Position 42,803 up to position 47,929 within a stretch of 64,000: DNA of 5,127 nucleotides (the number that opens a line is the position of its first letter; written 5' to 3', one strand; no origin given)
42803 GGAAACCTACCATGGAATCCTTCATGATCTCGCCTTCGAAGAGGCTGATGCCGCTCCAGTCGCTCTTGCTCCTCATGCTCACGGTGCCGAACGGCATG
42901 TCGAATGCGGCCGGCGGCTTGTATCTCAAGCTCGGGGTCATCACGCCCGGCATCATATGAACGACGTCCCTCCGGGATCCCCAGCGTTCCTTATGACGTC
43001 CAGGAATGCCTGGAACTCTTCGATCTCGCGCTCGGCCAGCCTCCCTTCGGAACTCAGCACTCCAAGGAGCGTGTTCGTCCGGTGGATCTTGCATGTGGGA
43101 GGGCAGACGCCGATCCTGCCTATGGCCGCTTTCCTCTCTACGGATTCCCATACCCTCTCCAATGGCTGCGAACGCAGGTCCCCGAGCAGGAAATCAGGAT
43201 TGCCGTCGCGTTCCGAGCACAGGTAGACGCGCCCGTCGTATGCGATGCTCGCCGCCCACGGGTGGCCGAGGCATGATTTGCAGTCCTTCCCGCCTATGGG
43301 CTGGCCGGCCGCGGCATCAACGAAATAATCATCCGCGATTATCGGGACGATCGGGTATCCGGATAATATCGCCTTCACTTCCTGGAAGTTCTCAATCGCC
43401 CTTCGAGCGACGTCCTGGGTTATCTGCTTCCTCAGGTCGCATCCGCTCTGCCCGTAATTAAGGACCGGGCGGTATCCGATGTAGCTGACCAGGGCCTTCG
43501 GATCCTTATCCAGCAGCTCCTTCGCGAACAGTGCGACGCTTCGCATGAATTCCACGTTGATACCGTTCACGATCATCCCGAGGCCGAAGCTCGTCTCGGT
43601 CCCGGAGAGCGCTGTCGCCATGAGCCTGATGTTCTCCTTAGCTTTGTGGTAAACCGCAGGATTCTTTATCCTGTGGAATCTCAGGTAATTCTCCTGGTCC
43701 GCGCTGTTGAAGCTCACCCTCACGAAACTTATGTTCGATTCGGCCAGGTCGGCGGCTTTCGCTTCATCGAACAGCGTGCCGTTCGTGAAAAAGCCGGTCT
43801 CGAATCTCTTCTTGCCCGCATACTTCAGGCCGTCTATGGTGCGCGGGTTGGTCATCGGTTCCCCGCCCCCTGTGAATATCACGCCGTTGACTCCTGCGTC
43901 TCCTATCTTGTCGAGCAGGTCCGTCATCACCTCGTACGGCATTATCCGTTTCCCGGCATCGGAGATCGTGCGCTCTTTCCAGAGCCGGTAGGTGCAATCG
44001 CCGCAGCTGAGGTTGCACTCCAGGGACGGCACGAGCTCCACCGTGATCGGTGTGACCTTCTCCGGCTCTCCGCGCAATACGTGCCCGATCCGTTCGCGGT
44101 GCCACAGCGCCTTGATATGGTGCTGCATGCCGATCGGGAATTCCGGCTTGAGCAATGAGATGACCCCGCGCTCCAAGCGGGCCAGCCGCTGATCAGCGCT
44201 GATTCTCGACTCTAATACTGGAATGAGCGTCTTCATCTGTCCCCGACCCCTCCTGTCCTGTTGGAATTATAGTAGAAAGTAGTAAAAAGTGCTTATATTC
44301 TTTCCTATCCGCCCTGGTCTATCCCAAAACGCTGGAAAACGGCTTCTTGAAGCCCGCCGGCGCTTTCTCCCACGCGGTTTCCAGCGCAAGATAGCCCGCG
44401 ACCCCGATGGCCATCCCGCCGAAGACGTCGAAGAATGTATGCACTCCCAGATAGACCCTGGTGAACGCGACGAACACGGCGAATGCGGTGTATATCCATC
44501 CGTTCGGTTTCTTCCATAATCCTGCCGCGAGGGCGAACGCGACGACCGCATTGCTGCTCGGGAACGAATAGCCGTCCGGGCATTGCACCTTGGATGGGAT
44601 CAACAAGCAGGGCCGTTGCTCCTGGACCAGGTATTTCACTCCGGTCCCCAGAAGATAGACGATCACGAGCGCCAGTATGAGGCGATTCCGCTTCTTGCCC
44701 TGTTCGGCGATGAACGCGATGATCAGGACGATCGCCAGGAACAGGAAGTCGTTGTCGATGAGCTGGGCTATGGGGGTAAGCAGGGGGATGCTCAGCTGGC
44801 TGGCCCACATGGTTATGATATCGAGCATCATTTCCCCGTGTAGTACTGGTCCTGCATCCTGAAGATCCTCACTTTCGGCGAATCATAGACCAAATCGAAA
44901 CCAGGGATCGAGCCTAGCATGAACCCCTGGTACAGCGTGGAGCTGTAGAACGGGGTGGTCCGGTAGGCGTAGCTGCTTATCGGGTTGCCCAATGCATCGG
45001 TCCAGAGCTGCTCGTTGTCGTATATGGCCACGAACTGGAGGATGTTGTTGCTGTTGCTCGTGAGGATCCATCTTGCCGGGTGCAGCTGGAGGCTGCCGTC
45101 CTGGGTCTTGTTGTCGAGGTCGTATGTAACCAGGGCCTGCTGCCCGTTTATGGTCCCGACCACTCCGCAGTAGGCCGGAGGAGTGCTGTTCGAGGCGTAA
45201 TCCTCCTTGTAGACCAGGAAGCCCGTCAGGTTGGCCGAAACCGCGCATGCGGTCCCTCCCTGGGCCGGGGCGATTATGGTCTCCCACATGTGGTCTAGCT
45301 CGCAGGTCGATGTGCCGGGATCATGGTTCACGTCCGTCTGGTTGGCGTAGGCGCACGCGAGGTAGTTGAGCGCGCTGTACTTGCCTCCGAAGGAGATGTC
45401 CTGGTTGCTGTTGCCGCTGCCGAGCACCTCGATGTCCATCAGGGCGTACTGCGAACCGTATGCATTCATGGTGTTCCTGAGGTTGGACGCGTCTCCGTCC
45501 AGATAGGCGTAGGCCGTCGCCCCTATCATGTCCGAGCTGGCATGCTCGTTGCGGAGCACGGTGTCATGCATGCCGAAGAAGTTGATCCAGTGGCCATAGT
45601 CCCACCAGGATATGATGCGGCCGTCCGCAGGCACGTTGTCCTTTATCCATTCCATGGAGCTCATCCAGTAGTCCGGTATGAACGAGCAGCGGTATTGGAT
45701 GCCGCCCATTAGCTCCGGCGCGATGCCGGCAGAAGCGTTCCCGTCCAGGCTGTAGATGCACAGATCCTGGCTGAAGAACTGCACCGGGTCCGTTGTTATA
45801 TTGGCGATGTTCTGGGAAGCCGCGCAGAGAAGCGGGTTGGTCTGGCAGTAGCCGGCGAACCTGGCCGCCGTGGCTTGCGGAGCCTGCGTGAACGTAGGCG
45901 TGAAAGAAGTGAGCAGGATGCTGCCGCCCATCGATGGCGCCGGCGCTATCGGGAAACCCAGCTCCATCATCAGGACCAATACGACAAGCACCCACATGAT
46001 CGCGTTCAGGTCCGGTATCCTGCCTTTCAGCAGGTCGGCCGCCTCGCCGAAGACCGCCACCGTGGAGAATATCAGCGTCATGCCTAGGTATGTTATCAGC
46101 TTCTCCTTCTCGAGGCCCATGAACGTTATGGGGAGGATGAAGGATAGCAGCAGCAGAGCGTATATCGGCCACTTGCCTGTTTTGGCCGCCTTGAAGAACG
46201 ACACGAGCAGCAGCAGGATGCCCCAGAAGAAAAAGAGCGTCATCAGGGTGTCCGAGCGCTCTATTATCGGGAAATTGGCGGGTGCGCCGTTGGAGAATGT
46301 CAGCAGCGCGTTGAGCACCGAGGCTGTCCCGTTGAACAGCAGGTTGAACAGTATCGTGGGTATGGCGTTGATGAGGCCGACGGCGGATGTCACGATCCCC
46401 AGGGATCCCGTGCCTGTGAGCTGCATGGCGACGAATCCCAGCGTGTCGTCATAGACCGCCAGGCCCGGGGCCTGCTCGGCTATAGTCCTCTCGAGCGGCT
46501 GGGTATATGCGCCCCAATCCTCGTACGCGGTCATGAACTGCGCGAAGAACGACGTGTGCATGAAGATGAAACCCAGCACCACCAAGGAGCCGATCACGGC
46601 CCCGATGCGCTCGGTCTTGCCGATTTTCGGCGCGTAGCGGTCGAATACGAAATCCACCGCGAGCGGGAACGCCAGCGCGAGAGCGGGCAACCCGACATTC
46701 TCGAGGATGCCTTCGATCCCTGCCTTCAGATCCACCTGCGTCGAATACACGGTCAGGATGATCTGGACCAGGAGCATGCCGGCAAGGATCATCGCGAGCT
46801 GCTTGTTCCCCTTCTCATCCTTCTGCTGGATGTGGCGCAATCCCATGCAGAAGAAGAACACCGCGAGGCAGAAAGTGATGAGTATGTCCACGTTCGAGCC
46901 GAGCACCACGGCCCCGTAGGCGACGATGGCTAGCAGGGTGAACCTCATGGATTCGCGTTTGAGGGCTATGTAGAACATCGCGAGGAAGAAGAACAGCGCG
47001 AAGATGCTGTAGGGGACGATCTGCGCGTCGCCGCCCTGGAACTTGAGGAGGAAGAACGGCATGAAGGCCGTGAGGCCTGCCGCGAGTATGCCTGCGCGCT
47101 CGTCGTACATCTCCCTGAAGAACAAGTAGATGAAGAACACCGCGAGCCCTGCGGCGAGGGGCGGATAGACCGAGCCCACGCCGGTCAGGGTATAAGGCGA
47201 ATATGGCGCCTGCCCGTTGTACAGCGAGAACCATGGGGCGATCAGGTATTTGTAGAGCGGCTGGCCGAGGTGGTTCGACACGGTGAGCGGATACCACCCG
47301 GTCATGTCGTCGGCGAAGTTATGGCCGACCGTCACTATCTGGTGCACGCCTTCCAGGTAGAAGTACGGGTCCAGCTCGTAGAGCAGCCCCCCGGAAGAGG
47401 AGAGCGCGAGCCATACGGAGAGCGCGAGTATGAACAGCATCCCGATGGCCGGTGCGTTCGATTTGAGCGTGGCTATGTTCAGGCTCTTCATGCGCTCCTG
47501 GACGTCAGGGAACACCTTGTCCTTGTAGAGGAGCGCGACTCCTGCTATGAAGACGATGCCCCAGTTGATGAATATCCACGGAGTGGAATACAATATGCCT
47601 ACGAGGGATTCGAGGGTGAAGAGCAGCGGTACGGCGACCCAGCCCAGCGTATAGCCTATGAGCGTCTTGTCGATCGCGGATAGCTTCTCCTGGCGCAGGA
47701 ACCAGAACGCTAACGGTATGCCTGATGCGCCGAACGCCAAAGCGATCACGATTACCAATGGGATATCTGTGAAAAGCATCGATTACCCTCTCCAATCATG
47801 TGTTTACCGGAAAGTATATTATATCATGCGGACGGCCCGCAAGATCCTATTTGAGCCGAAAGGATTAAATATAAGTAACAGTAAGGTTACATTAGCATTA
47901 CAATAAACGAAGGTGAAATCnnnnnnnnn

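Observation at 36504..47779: Radical-SAM-dense island joined to the N-glycosylation genes (AglB-PAP2) and to a giant surface protein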

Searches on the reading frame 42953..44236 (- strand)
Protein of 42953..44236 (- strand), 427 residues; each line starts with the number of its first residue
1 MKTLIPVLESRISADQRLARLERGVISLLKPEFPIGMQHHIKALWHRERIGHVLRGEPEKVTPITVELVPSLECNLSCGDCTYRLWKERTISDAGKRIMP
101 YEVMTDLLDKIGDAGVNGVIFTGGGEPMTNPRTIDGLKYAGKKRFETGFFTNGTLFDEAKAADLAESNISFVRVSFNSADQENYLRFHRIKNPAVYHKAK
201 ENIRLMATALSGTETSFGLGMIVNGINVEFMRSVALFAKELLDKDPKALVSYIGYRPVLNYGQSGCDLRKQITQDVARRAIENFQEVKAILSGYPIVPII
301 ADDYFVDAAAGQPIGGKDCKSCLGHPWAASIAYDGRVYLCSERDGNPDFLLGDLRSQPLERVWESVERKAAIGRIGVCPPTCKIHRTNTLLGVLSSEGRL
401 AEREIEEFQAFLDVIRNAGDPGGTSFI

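Call 4: search_protein_families(library=pfam, proteins=[window:42953-44236:-], max_evalue=0.01)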
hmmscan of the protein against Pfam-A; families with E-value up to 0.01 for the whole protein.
window:42953-44236:- (427 aa): 3 families
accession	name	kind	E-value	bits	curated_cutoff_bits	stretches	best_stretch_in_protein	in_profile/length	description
PF04055.27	Radical_SAM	-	1.6e-13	51.6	29.5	1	73-228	6-156/166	Radical SAM superfamily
PF13353.11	Fer4_12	-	1.2e-05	26.1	22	1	73-191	14-132/137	4Fe-4S single cluster domain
PF13186.11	SPASM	-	1.5e-05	25.6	21.5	1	328-370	7-50/67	Iron-sulfur cluster-binding domain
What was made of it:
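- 42953..44236 (-): p5: radical-SAM enzyme with a SPASM/twitch-type auxiliary-cluster domain (427 aa). First gene of the minus-strand unit and a deep-core cassette member. Pfam Radical_SAM 51.6 bits and SPASM 25.6 bits (call 4).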

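Call 5: search_protein_families(library=ncbifam, proteins=[window:42953-44236:-], max_evalue=0.01)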
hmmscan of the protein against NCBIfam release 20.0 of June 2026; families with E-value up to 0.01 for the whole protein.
window:42953-44236:- (427 aa): 34 families (the best 25 are shown)
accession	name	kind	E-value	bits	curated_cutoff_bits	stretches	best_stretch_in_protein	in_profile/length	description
TIGR04317.1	W_rSAM_matur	equivalog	6e-17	61.8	380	1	71-239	11-172/349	tungsten cofactor oxidoreductase radical SAM maturase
TIGR04054.1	rSAM_NirJ1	equivalog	8.4e-11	41.1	650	1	71-234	43-193/387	putative heme d1 biosynthesis radical SAM protein NirJ1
TIGR04055.1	rSAM_NirJ2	equivalog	5.3e-10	39.3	500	1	73-205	9-132/326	putative heme d1 biosynthesis radical SAM protein NirJ2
NF050035.1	rSAM_WgK_link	exception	1.5e-09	37.3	650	1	62-206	7-143/367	radical SAM/SPASM peptide maturase WgkB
TIGR04133.1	rSAM_w_lipo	hypoth_equivalog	2.7e-09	36.4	425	1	71-209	31-163/350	TIGR04133 family radical SAM/SPASM protein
TIGR02109.1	PQQ_syn_pqqE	equivalog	3.6e-09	36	381.35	1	72-368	15-285/358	pyrroloquinoline quinone biosynthesis protein PqqE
TIGR04546.1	rSAM_ahbC_deAc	equivalog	3.9e-09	35.8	650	1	72-206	47-172/390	12,18-didecarboxysiroheme deacetylase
NF038283.1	viperin_w_prok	equivalog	4.6e-09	35.8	180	1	73-228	11-167/281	viperin family antiviral radical SAM protein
TIGR04545.1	rSAM_ahbD_hemeb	equivalog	5.2e-09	36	500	1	73-206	9-134/339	heme b synthase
TIGR04426.1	rSAM_desII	equivalog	7.2e-09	34.9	450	1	52-258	104-306/468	dTDP-4-amino-4,6-dideoxy-D-glucose ammonia-lyase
TIGR03962.1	mycofact_rSAM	equivalog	8.3e-09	35.1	265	1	70-239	18-174/339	mycofactocin radical SAM maturase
TIGR04251.1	SCM_rSAM_ScmF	equivalog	1.2e-08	34.7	400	1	73-208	13-143/353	SynChlorMet cassette radical SAM/SPASM protein ScmF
TIGR04303.1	GeoRSP_rSAM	equivalog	1.7e-08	34.4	400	1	62-216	3-144/325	GeoRSP system radical SAM/SPASM protein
TIGR04311.1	rSAM_Geo_metal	subfamily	2.8e-08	33.2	400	1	72-229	11-165/423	radical SAM/SPASM family putative metalloenzyme maturase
NF049973.1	radical_Rv1681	equivalog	4.3e-08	32.5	380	1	70-206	78-206/326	Rv1681 family radical SAM protein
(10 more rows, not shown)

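Call 10: find_encoding_contigs(protein=window:42953-44236:-, flank=10000, max_places=6)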
Protein window:42953-44236:- (427 aa): 1 contig read that carries it; 1 place shown.
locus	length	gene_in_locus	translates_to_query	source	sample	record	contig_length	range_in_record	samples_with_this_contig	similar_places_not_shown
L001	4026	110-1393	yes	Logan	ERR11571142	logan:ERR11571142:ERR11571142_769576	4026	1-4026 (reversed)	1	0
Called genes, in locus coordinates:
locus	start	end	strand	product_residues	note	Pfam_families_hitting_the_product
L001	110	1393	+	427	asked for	PF13186:SPASM (faint), PF13353:Fer4_12 (weak), PF04055:Radical_SAM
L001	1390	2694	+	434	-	-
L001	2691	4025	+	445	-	?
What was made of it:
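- Checked: The 4-nt overlaps follow from the coordinates, and an independent gene call on a 4-kb Logan contig reproduces them (call 10).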

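Call 18: search_protein_families(library=padloc, proteins=[window:42953-44236:-], max_evalue=0.01)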
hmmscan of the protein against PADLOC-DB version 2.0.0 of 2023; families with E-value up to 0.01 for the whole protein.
window:42953-44236:- (427 aa): 3 families
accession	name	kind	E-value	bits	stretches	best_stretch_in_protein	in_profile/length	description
PDLC02903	pVip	-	5.2e-13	47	1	73-229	9-151/257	Viperins not associated with kinases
PDLC02904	pVip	-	6.2e-12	43.6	1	73-229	12-155/262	Viperins associated with kinases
PDLC02905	pVip-kinase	-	0.0021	15.4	1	73-189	191-304/474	Viperin-kinase fusion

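Call 43: search_solved_structures(query=window:42953-44236:-, max_evalue=0.01)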
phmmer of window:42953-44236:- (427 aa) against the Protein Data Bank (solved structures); distinct sequences matched with E-value up to 0.01: 3.
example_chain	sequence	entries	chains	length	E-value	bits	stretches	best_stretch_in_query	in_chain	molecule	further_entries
7jmb_A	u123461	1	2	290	2.2e-05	26.7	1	64-227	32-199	Nitrogenase iron-molybdenum cofactor biosynthesis protein NifB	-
7bi7_A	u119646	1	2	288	2.2e-05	26.7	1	64-227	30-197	FeMo cofactor biosynthesis protein NifB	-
7jma_A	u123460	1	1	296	2.4e-05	26.6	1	64-227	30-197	Nitrogenase iron-molybdenum cofactor biosynthesis protein NifB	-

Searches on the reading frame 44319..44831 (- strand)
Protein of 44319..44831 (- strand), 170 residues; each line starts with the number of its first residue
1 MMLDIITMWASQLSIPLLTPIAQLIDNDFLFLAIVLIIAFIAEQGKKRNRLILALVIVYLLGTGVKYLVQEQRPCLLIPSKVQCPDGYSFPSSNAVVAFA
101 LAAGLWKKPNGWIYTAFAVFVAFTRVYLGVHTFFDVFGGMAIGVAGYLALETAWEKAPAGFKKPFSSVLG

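Call 4: search_protein_families(library=pfam, proteins=[window:44319-44831:-], max_evalue=0.01)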
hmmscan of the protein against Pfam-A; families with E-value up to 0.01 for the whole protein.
window:44319-44831:- (170 aa): 2 families
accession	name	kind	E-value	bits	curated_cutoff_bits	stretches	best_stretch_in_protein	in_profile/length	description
PF01569.27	PAP2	-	2.6e-17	63.2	27.2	1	51-148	5-119/130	PAP2 superfamily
PF14378.12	PAP2_3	-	1.4e-07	31.9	27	1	29-148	41-189/190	PAP2 superfamily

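Call 5: search_protein_families(library=ncbifam, proteins=[window:44319-44831:-], max_evalue=0.01)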
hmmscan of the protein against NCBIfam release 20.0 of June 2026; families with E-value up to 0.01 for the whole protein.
window:44319-44831:- (170 aa): 3 families
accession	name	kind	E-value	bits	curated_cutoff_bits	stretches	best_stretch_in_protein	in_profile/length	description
NF047884.1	UdeprDiPSep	equivalog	2.5e-14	53.6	250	1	15-145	42-178/188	undecaprenyl-diphosphatase SepP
NF008813.0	PRK11837.1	equivalog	4.3e-11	43.1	229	1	17-157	22-175/202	undecaprenyl-diphosphate phosphatase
NF052609.1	PhinosDhcerSyn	equivalog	0.00086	18.8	480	1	95-159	225-292/305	phosphoinositol dihydroceramide synthase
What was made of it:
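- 44319..44831 (-): PAP2-family phosphatase (170 aa). A neighbour, not a cassette member. Translationally coupled to AglB. NCBIfam undecaprenyl-diphosphatase models hit only below their cut-offs (calls 4, 5).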

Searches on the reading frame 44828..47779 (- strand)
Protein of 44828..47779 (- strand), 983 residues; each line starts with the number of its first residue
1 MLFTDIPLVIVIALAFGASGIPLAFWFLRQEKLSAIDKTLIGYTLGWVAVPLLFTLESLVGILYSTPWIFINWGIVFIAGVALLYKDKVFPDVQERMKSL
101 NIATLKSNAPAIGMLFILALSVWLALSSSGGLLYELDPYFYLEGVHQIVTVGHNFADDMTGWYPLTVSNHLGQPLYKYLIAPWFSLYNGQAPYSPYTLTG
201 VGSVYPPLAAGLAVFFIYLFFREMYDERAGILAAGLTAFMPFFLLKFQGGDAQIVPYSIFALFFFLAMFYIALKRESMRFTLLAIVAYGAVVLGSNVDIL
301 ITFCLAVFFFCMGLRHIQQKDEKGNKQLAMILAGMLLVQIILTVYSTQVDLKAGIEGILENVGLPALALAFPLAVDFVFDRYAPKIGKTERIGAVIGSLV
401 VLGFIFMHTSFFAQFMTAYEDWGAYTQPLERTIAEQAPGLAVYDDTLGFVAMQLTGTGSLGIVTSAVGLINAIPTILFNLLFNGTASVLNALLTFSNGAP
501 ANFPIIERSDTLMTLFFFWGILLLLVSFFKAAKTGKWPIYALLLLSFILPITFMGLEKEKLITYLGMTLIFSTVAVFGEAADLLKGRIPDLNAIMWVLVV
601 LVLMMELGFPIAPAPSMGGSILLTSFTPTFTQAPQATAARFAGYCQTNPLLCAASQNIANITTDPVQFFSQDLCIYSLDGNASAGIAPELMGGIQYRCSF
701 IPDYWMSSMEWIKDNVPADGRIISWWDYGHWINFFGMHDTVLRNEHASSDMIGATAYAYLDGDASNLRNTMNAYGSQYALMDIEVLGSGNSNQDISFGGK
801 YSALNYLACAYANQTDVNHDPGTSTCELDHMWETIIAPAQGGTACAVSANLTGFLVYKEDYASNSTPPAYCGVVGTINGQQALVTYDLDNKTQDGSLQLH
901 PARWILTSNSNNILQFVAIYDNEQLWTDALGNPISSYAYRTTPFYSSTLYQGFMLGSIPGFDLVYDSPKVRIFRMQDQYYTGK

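Call 4: search_protein_families(library=pfam, proteins=[window:44828-47779:-], max_evalue=0.01)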
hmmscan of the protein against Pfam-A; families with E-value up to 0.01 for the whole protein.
window:44828-47779:- (983 aa): 3 families
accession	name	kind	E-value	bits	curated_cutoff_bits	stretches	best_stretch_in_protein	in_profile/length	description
PF02516.20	STT3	-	2.1e-08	34.5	24.5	1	132-344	28-242/405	Oligosaccharyl transferase STT3, N-terminal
PF13231.12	PMT_2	-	0.00018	22.2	26.1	1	208-320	30-140/160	Dolichyl-phosphate-mannose-protein mannosyltransferase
PF22627.1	AglB_core-like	-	0.00067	20.4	27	1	722-784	47-109/111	AglB core domain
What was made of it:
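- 44828..47779 (-): AglB/STT3 oligosaccharyltransferase (983 aa). A neighbour, not a cassette member. Pfam STT3 34.5 bits and AglB_core-like 20.4 bits (call 4).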

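Call 5: search_protein_families(library=ncbifam, proteins=[window:44828-47779:-], max_evalue=0.01)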
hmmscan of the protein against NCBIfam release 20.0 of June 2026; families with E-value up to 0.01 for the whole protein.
window:44828-47779:- (983 aa): 1 family
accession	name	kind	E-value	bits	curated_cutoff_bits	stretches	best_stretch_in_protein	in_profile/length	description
TIGR04154.1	archaeo_STT3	subfamily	1.8e-10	39.8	450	1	114-526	11-410/831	oligosaccharyl transferase, archaeosortase A system-associated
